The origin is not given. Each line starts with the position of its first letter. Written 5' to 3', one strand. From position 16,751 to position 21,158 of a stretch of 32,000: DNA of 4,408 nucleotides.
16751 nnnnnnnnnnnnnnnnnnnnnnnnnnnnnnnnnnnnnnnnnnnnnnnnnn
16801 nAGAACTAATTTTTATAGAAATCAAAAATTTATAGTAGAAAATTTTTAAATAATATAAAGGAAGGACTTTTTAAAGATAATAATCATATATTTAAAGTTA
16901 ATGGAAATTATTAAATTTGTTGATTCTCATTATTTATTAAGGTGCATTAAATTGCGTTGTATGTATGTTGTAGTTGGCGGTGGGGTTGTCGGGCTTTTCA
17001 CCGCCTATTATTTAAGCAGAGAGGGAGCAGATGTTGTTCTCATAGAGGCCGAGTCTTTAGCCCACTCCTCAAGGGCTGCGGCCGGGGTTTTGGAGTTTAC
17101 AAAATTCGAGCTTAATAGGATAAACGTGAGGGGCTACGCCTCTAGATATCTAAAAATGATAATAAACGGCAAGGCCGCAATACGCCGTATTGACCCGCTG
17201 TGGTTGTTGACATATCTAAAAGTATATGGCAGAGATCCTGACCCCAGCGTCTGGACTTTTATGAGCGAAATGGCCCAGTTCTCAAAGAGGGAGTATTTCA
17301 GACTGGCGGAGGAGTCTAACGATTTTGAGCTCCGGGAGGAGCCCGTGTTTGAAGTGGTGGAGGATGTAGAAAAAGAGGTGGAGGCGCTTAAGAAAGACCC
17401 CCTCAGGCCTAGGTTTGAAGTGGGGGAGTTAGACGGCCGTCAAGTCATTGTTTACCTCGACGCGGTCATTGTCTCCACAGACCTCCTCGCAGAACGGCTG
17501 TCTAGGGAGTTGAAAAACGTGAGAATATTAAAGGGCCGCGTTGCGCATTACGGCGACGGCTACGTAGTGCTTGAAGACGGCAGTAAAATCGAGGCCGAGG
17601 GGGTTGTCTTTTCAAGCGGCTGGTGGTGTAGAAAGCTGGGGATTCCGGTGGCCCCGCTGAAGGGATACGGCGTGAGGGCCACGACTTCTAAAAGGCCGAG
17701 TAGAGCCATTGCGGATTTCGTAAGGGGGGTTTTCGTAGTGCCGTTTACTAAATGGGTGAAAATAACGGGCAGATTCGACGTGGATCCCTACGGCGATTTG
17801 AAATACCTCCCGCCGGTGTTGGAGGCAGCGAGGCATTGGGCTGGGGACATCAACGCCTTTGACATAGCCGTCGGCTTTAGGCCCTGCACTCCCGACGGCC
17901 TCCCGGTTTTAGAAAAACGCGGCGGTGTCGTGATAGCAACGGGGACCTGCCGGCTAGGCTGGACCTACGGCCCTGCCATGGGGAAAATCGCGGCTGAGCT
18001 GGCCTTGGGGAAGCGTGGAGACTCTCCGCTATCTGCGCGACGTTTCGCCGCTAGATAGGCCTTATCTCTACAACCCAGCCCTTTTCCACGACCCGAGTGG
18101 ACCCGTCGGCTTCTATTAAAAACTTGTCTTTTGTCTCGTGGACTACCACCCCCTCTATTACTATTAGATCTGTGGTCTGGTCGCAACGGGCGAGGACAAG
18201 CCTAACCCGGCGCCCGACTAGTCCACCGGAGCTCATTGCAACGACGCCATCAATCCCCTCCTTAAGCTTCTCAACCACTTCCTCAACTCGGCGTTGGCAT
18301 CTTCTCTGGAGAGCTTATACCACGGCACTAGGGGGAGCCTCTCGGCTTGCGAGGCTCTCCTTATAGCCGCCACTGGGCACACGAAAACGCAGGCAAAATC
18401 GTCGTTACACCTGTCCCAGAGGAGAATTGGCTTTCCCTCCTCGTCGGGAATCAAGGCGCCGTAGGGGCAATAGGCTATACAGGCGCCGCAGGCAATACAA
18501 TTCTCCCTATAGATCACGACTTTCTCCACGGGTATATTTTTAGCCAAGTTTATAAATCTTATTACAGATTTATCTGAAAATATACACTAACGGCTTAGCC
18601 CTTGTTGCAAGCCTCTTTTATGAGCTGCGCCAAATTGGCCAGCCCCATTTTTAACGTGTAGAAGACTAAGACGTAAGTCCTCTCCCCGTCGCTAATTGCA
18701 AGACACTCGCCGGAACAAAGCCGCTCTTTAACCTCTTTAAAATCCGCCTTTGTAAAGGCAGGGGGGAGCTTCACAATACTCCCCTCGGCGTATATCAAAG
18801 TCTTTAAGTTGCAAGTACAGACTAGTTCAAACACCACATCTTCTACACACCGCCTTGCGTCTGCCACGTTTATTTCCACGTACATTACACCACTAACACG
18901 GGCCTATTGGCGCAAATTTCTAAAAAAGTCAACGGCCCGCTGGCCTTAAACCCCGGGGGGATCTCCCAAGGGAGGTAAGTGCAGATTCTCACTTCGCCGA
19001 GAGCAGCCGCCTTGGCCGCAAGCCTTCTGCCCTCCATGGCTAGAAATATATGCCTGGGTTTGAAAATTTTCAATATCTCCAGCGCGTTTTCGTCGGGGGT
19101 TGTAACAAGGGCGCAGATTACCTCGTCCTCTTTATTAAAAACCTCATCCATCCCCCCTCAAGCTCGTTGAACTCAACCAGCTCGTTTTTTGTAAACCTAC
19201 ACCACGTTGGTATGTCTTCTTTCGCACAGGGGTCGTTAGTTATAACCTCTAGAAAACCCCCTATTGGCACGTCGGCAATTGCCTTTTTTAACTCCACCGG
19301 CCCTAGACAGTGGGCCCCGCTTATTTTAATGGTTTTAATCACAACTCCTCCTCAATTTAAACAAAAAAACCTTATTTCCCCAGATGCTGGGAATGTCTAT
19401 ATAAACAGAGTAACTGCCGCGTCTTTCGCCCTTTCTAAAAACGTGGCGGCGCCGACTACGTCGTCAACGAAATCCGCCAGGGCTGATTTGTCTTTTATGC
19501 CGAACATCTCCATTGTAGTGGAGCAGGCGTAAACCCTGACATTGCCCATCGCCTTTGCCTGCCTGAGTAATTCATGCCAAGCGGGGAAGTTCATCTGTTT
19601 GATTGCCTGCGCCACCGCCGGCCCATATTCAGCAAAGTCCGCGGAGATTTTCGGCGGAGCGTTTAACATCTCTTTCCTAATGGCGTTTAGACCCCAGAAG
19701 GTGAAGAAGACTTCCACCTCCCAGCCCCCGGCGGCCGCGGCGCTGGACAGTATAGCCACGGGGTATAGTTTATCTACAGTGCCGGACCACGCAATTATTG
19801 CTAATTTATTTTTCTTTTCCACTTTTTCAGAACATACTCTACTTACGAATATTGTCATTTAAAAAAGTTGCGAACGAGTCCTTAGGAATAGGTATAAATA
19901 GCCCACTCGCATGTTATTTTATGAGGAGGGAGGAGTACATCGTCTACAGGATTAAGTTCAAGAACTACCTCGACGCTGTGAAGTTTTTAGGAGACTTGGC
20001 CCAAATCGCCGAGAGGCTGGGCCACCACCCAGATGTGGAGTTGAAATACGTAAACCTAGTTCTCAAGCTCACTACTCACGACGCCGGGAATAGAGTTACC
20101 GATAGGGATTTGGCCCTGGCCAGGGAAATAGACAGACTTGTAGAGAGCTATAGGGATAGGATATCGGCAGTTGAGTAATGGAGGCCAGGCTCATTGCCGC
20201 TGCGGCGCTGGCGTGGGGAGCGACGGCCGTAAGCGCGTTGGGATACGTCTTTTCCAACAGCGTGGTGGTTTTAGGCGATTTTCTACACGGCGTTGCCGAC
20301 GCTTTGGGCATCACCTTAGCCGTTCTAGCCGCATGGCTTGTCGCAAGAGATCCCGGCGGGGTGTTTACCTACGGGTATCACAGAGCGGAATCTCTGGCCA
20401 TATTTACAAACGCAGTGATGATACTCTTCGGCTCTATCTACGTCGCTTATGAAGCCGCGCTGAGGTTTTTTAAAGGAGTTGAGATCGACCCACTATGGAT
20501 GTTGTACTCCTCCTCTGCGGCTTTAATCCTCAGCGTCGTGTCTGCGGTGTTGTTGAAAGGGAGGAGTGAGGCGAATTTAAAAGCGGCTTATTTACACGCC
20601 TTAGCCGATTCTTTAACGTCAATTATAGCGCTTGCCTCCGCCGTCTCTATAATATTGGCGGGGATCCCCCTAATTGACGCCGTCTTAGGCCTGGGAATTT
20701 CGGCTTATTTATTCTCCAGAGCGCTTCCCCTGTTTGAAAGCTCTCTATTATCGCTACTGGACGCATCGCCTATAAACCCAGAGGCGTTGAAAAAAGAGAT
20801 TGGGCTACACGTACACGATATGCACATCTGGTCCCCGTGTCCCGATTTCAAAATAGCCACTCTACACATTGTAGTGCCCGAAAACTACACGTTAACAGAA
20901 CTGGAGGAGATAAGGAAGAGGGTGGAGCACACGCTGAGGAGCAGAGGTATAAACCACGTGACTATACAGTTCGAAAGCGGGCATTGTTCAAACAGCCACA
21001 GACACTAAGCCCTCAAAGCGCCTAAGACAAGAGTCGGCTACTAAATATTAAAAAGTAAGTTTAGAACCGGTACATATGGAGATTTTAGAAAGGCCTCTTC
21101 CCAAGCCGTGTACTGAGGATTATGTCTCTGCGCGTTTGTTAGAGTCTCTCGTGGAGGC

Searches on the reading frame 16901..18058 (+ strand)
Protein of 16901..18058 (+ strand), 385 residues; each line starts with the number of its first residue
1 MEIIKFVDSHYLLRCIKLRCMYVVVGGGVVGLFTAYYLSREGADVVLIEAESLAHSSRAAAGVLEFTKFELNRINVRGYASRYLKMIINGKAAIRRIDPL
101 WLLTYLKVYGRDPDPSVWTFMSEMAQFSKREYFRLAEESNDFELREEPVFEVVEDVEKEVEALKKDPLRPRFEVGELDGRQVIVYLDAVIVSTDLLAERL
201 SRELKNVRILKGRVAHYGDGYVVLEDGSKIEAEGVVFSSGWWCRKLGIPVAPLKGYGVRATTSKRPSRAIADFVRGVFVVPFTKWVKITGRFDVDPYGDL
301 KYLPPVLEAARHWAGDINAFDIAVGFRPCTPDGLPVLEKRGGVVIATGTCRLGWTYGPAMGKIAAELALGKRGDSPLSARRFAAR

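Call 13: search_protein_families(library=pfam, proteins=[window:16901-18058:+], max_evalue=0.01)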
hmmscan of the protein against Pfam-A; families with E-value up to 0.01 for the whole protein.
window:16901-18058:+ (385 aa): 9 families
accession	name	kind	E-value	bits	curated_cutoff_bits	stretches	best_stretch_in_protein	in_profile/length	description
PF01266.30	DAO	-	5.6e-38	131.8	27.9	1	22-367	2-353/353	FAD dependent oxidoreductase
PF07992.20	Pyr_redox_2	-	6.1e-07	29.6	26.1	1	15-53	138-176/291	Pyridine nucleotide-disulphide oxidoreductase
PF13450.12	NAD_binding_8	-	5.5e-06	27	21.9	1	24-51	1-28/68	NAD(P)-binding Rossmann-like domain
PF01494.25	FAD_binding_3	-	0.00027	20.7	22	1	23-61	5-42/349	FAD binding domain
PF05834.18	Lycopene_cycl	-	0.0009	18.9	23.4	0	190-245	83-145/380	Lycopene cyclase protein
PF00890.30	FAD_binding_2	-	0.0012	18.6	20.4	1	23-62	3-43/414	FAD binding domain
PF00070.33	Pyr_redox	-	0.0017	19.2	22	1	23-52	3-32/82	Pyridine nucleotide-disulphide oxidoreductase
PF02558.23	ApbA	-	0.0043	17.1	22.2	1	23-52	2-31/150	Ketopantoate reductase PanE/ApbA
PF01946.23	Thi4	-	0.0068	16.1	26.2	0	23-62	21-60/235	Thi4 family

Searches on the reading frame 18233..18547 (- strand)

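Call 13: search_protein_families(library=pfam, proteins=[window:18233-18547:-], max_evalue=0.01)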
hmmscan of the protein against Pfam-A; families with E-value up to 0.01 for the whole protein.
window:18233-18547:- (104 aa): 14 families
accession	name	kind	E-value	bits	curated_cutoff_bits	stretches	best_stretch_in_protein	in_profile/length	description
PF00037.32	Fer4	-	2.6e-10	40.1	21.1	1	10-32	1-23/24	4Fe-4S binding domain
PF12838.12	Fer4_7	-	3.5e-09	37.4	27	2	16-61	1-52/52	4Fe-4S dicluster domain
PF12837.12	Fer4_6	-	3.6e-09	36.6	25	2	10-32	2-24/24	4Fe-4S binding domain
PF13187.11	Fer4_9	-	1.5e-07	31.7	27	2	16-62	1-52/52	4Fe-4S dicluster domain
PF13237.11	Fer4_10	-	7.5e-07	29.4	25.5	1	10-58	2-53/53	4Fe-4S dicluster domain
PF12797.12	Fer4_2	-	1.1e-06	28.7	24.5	1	9-29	2-22/22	4Fe-4S binding domain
PF14697.11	Fer4_21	-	1.6e-06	28.6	35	1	11-62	2-57/59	4Fe-4S dicluster domain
PF13484.11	Fer4_16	-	4.9e-06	27.7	30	1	16-35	1-20/66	4Fe-4S double cluster binding domain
PF25160.1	LdpA_Fe-S-bd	-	4e-05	23.7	27.6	1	9-31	20-42/49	LdpA Fe-S cluster-binding domain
PF12798.12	Fer4_3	-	0.00026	22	27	0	17-31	1-15/15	4Fe-4S binding domain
PF12800.12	Fer4_4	-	0.00034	21.2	24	1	15-30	2-17/17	4Fe-4S binding domain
PF13534.11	Fer4_17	-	0.00064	20.7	22.2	1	16-39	1-24/61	4Fe-4S dicluster domain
PF13183.11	Fer4_8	-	0.0014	19.5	27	0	15-32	3-20/68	4Fe-4S dicluster domain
PF13746.11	Fer4_18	-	0.0026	18.4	27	0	15-31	59-75/114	4Fe-4S dicluster domain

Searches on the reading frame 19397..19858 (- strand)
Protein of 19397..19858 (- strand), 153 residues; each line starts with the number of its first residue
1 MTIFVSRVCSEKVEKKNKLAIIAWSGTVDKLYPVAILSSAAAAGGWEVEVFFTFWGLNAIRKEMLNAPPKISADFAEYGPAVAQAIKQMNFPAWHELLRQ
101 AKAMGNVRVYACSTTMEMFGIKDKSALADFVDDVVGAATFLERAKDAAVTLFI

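Call 13: search_protein_families(library=pfam, proteins=[window:19397-19858:-], max_evalue=0.01)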
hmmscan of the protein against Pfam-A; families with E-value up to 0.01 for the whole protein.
window:19397-19858:- (153 aa): 2 families
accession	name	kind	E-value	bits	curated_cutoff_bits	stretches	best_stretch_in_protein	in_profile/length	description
PF13686.11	DrsE_2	-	5.8e-27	95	25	2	16-64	2-50/156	DsrE/DsrF/DrsH-like family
PF02635.20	DsrE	-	1.6e-08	35.2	22.7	1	37-147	23-110/116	DsrE/DsrF-like family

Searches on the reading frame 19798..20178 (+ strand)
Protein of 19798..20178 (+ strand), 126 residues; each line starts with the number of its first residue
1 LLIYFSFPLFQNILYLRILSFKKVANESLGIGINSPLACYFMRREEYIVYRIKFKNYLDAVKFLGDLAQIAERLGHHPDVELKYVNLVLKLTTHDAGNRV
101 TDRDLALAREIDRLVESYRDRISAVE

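Call 13: search_protein_families(library=pfam, proteins=[window:19798-20178:+], max_evalue=0.01)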
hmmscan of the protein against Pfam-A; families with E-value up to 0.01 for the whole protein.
window:19798-20178:+ (126 aa): 1 family
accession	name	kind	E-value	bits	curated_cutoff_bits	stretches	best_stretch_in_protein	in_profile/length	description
PF01329.24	Pterin_4a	-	4e-18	65.8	26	1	45-114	23-91/91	Pterin 4 alpha carbinolamine dehydratase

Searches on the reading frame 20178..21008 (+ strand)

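Call 10: search_protein_families(library=pfam, proteins=[window:20178-21008:+], max_evalue=0.01)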
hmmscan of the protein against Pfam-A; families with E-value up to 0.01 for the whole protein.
window:20178-21008:+ (276 aa): 2 families
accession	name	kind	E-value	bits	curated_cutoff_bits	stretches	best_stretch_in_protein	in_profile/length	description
PF01545.26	Cation_efflux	-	6.1e-37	127.8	26.6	1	5-194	1-198/198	Cation efflux family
PF16916.11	ZT_dimer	-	2.9e-09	37.3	26.7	1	211-266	21-76/78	Dimerisation domain of Zinc Transporter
